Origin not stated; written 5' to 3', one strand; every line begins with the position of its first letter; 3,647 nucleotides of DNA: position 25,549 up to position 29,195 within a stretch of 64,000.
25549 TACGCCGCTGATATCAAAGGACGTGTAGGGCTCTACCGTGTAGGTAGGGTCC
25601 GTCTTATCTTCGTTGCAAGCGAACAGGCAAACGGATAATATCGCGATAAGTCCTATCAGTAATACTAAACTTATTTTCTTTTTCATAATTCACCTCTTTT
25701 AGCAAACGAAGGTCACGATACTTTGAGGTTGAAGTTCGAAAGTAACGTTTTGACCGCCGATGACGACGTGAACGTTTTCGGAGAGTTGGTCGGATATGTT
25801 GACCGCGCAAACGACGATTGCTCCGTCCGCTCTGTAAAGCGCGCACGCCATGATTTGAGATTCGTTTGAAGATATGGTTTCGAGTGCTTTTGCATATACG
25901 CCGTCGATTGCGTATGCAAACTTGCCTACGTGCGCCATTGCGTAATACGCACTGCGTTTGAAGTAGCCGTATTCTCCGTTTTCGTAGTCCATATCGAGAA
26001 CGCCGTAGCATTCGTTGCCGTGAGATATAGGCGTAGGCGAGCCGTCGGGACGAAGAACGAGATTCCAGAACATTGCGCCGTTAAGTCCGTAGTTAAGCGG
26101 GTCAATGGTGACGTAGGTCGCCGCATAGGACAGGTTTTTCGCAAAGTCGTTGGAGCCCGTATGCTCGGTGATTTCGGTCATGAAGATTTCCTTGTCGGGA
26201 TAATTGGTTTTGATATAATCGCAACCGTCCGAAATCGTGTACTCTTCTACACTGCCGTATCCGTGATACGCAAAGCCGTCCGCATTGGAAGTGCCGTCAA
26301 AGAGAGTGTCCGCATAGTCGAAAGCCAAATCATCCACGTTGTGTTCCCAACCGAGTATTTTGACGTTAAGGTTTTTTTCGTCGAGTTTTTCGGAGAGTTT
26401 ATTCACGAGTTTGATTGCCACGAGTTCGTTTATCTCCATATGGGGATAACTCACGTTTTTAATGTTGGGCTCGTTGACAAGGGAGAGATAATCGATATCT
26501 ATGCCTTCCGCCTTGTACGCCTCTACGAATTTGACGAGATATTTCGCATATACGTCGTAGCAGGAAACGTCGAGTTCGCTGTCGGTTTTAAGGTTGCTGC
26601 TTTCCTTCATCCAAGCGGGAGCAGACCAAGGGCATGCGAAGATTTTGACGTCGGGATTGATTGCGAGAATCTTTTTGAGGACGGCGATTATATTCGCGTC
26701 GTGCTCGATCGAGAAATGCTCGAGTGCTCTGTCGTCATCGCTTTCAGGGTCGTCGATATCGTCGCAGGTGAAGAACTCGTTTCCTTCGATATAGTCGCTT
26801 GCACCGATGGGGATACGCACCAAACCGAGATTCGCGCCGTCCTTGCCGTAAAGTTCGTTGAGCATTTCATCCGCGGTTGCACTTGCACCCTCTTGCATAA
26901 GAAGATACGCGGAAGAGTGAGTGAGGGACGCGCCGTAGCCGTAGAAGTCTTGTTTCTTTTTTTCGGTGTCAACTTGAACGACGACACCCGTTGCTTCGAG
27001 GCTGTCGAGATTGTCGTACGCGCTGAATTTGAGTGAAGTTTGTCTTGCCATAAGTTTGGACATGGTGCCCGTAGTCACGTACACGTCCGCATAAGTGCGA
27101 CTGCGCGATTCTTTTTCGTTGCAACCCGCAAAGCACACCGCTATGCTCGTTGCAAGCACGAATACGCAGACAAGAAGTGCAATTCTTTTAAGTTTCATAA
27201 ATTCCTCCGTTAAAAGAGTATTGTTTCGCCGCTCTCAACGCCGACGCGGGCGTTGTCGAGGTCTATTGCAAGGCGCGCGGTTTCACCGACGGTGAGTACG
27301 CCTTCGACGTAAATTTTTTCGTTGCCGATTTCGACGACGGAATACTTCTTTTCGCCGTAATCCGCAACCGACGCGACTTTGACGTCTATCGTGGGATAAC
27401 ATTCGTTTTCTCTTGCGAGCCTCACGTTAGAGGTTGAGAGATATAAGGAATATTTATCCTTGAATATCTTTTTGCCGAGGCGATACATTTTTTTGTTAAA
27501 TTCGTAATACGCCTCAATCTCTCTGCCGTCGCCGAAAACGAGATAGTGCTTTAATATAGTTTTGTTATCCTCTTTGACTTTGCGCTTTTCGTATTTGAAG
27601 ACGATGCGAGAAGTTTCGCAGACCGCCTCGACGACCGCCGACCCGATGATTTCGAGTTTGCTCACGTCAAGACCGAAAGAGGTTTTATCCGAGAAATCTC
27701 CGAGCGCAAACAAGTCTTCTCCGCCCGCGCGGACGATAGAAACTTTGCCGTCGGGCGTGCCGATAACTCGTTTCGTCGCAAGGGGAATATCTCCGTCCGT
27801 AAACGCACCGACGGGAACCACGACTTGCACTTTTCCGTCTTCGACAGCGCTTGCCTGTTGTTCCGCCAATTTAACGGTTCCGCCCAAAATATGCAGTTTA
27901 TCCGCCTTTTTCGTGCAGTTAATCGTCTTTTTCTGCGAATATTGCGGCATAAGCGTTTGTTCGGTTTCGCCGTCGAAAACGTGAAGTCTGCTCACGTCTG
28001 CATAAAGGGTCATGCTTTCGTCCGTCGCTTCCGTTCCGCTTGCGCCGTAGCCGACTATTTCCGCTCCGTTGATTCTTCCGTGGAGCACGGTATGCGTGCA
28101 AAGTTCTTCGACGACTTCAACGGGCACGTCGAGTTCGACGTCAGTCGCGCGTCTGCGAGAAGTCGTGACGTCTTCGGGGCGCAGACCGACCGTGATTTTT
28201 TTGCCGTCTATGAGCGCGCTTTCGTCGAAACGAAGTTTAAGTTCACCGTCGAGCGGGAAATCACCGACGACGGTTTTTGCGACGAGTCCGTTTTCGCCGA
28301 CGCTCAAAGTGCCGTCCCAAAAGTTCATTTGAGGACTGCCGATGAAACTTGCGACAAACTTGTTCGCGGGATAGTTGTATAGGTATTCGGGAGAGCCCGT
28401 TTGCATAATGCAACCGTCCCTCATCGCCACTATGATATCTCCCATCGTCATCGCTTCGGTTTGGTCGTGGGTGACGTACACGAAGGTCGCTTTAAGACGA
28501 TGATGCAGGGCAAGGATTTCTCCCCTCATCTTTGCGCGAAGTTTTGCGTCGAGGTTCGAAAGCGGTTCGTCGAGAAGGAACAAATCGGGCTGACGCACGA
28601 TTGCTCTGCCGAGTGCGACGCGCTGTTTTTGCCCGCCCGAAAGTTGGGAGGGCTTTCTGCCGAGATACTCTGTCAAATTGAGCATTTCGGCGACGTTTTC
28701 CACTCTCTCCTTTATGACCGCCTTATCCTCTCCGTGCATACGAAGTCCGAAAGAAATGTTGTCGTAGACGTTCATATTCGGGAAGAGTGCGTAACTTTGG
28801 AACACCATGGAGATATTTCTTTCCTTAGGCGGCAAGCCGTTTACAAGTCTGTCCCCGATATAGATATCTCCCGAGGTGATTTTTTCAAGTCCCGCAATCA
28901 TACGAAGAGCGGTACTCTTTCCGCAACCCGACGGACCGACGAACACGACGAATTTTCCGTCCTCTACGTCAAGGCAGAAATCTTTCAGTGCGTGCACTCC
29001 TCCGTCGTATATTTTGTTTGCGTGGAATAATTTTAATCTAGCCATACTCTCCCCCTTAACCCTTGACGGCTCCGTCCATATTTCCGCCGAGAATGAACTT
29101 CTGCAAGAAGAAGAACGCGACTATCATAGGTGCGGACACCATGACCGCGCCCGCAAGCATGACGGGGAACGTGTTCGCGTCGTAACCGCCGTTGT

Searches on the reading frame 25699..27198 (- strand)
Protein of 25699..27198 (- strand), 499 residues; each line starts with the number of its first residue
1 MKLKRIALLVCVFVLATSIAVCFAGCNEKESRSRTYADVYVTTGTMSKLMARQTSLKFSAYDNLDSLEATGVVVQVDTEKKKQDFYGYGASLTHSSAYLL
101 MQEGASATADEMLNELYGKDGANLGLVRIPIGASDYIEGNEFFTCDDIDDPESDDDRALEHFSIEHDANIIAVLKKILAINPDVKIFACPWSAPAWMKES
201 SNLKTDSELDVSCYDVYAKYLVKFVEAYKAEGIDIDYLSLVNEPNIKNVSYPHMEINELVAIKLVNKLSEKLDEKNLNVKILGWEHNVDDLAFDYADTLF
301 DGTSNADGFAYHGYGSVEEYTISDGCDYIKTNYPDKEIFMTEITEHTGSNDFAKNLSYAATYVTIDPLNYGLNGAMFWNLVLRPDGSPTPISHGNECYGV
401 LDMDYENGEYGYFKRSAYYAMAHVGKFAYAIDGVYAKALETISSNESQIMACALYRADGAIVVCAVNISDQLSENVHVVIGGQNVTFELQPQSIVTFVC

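Call 3: search_protein_families(library=pfam, proteins=[window:25699-27198:-], max_evalue=1)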
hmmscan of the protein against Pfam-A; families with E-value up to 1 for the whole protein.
window:25699-27198:- (499 aa): 4 families
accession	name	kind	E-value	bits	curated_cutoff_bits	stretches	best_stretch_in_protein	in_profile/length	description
PF02055.22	Glyco_hydro_30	-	6.9e-28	98.1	23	1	87-427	3-347/348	Glycosyl hydrolase family 30 TIM-barrel domain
PF02057.21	Glyco_hydro_59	-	3.4e-09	36.9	27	1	110-351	26-228/294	Glycosyl hydrolase family 59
PF17189.10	Glyco_hydro_30C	-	9.2e-07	29.4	22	1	441-497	7-65/65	Glycosyl hydrolase family 30 beta sandwich domain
PF14587.12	Glyco_hydr_30_2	-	1.4e-05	25.1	27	1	200-285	139-226/364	O-Glycosyl hydrolase family 30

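Call 8: search_protein_families(library=ncbifam, proteins=[window:25699-27198:-], max_evalue=0.1)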
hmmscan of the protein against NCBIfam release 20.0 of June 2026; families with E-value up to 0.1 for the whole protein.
window:25699-27198:- (499 aa): 4 families
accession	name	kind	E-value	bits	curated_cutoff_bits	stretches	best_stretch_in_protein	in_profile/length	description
NF053856.1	Nd1_6BtaGucnBT3312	equivalog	4.5e-61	206.9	700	1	27-497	20-481/483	endo-1,6-beta-glucanase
NF052681.1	EndoxylXynCBac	equivalog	7.6e-09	35.2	650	1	179-353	77-244/395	glucuronoarabinoxylan endo-1,4-beta-xylanase XynC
NF005552.0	PRK07213.1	equivalog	0.0092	14.9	294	0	437-487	247-295/382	chlorohydrolase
NF011405.0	PRK14830.1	equivalog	0.024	14.2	304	1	229-350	61-184/251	undecaprenyl pyrophosphate synthase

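Call 45: search_solved_structures(query=window:25699-27198:-, max_evalue=1e-10)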
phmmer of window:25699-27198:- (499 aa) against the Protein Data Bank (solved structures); distinct sequences matched with E-value up to 1e-10: 10.
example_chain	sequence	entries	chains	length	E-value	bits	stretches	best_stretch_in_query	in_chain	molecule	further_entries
5ngk_A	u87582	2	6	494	9e-44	153.4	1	39-496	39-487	Glucosylceramidase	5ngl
2wnw_A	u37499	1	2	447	5.8e-27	98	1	82-494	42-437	ACTIVATED BY TRANSCRIPTION FACTOR SSRB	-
3ke0_A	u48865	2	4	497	9.5e-19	70.9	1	67-249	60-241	Glucosylceramidase | Glucocerebrosidase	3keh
1ogs_A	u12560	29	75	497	1.2e-18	70.5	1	67-249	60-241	Glucosylceramidase | Acid beta-glucosidase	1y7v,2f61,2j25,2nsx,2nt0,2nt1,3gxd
2wkl_A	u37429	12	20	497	1.2e-18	70.5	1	67-249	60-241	GLUCOSYLCERAMIDASE | Lysosomal acid glucosylceramidase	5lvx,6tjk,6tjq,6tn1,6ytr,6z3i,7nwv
2v3d_A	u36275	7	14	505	1.3e-18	70.5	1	67-249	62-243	GLUCOSYLCERAMIDASE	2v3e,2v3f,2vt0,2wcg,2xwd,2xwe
9f9z_A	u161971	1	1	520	1.4e-18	70.3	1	67-249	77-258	Lysosomal acid glucosylceramidase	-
6t13_A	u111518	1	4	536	1.6e-18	70.1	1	67-249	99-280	Glucosylceramidase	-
9fa3_A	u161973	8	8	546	1.7e-18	70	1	67-249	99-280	Lysosomal acid glucosylceramidase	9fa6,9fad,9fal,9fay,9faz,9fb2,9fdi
7n6h_A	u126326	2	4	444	9.2e-12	47.9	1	76-498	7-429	AcXbh30A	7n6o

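Call 84: search_solved_structures(query=window:25699-27198:-, max_evalue=1e-30, show_alignments=1)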
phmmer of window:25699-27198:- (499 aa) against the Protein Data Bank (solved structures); distinct sequences matched with E-value up to 1e-30: 1.
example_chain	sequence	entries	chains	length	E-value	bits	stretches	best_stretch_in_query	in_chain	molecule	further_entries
5ngk_A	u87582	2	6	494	9e-44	153.4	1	39-496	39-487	Glucosylceramidase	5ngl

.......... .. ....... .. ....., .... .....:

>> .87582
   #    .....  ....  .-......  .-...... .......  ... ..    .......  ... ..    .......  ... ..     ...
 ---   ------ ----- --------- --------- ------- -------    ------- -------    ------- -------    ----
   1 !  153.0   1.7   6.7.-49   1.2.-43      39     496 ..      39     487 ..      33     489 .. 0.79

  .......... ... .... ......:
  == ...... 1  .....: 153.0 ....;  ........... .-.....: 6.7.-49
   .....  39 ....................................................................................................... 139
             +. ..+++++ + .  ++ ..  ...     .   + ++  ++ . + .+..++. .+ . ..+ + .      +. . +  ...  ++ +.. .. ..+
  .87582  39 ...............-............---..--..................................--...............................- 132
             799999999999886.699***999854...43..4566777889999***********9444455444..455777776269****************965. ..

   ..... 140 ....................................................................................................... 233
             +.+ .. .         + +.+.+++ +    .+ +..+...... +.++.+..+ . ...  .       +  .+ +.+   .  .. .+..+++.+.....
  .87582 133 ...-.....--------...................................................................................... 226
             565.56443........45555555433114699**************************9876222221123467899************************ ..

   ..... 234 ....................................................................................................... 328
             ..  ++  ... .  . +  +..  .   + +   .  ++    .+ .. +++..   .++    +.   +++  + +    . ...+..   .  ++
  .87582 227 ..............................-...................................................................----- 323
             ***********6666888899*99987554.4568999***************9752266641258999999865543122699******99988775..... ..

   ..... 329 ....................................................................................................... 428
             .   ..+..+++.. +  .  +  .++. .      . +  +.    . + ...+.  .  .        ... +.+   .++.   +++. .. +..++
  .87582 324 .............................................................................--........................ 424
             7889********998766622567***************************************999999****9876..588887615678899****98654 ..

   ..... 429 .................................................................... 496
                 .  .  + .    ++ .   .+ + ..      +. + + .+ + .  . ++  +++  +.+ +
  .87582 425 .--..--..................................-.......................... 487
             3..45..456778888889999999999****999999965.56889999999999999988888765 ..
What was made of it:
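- On GH30 subfamily 3 (endo-beta-1,6-glucanase) for the surface GH30: The best PDB hit is BT3312/5NGK at 9e-44, with the NEP and TE motifs aligned (calls 45, 84).
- The surface GH30 is closest to BT3312 endo-beta-1,6-glucanase, with both catalytic-Glu motifs aligned (calls 45, 84).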

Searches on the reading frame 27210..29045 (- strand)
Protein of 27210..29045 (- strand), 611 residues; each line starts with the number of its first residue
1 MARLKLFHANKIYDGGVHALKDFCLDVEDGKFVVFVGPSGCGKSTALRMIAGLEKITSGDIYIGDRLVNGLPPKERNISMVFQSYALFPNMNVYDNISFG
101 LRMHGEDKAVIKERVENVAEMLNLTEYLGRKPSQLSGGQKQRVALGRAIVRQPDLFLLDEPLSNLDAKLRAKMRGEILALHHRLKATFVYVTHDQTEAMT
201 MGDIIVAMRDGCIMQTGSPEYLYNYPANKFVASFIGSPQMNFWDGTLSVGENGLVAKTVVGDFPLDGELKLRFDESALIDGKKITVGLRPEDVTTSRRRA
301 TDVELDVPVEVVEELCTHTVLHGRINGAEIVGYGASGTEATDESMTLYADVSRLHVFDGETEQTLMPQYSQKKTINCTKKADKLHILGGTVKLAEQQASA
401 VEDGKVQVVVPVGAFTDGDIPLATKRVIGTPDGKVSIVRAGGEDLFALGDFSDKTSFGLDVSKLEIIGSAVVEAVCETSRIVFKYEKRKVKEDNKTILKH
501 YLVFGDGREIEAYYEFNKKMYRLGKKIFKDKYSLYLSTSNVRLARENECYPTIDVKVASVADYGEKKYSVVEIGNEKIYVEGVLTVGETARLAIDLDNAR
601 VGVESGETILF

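Call 3: search_protein_families(library=pfam, proteins=[window:27210-29045:-], max_evalue=1)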
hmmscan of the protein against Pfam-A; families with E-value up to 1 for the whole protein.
window:27210-29045:- (611 aa): 16 families
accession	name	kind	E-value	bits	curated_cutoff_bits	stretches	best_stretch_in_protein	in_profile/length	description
PF00005.33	ABC_tran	-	3.5e-32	112.3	25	1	20-162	1-136/137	ABC transporter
PF17912.7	OB_MalK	-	1.9e-10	41.9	27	1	236-293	1-53/53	MalK OB fold domain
PF13304.12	AAA_21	-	2.8e-08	34.6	27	2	104-195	207-300/304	AAA domain, putative AbiEii toxin, Type IV TA system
PF02463.25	SMC_N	-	1.7e-05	24.8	40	1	30-201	24-205/220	RecF/RecN/SMC N terminal domain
PF03215.21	Rad17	-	0.0014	19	23.8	1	18-52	33-67/186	Rad17 P-loop domain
PF03193.22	RsgA_GTPase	-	0.0057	16.9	30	1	29-61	105-137/174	RsgA GTPase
PF13401.12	AAA_22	-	0.018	15.8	27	1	29-53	4-28/130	AAA domain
PF17850.7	CysA_C_terminal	-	0.036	15.1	29.7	1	267-293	15-41/43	CysA C-terminal regulatory domain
PF13476.12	AAA_23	-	0.082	14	27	1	26-50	16-39/201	AAA domain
PF13521.12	AAA_28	-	0.11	13.2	27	1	33-52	2-21/164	AAA domain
PF20720.3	nSTAND3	-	0.16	12.1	27.2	1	27-51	14-38/155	Novel STAND NTPase 3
PF13175.12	AAA_15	-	0.16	11.9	32.1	1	20-50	14-43/374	AAA ATPase domain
PF00004.35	AAA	-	0.2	12.5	21.2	1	33-53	1-21/131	ATPase family associated with various cellular activities (AAA)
PF13555.12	AAA_29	-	0.21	11.8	27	1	27-47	19-39/61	P-loop containing region of AAA domain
PF20703.3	nSTAND1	-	0.22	11.6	27.1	1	21-52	24-53/379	Novel STAND NTPase 1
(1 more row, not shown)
